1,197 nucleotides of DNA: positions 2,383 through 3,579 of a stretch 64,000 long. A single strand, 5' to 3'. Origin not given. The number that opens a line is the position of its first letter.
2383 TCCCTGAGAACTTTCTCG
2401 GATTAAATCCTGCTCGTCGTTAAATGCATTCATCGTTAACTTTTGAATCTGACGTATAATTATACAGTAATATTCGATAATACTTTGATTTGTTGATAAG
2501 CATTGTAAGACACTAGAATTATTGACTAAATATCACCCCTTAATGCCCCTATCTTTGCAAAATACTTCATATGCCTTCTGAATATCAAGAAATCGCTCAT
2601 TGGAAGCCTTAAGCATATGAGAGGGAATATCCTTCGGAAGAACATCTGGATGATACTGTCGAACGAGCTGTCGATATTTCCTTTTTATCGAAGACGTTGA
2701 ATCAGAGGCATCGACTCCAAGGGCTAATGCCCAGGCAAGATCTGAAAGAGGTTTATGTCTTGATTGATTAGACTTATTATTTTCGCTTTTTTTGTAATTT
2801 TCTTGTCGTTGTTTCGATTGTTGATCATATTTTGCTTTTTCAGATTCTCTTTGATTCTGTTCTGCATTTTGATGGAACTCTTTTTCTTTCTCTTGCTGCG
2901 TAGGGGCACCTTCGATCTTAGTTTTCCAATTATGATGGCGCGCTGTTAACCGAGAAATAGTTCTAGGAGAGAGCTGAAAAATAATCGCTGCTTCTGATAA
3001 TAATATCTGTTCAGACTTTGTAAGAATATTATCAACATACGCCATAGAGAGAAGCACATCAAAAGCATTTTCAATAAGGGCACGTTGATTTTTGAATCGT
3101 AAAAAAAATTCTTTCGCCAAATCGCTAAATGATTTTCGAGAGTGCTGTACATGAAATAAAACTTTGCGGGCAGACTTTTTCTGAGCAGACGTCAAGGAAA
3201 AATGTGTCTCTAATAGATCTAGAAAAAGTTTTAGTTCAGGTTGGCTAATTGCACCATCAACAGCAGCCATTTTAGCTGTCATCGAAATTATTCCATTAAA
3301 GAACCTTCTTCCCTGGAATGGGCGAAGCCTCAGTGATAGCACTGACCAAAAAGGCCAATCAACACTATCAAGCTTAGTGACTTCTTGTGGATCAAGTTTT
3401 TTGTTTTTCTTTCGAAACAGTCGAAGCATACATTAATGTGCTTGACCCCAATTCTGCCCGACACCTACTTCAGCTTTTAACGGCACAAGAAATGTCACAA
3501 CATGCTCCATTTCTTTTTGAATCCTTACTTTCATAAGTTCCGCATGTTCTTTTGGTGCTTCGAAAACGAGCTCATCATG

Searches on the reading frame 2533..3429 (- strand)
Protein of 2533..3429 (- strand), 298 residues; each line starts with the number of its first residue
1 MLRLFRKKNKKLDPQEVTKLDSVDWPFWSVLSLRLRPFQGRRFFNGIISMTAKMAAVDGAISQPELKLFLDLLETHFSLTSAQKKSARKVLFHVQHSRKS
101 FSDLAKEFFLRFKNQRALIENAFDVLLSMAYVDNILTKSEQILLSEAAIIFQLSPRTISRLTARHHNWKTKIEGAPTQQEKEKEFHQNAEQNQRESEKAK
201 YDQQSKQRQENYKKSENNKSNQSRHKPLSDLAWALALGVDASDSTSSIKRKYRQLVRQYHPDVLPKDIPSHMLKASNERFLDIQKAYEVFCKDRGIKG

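Call 85: search_protein_families(library=pfam, proteins=[window:2533-3429:-], max_evalue=0.001)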
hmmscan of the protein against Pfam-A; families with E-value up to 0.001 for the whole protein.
window:2533-3429:- (298 aa): 2 families
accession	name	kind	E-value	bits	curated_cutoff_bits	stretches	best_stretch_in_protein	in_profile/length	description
PF00226.36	DnaJ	-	7.6e-11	42.4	27.8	1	237-292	6-55/63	DnaJ domain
PF05099.18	TerB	-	3.3e-10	40.7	24.4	1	47-161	4-116/118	Tellurite resistance protein TerB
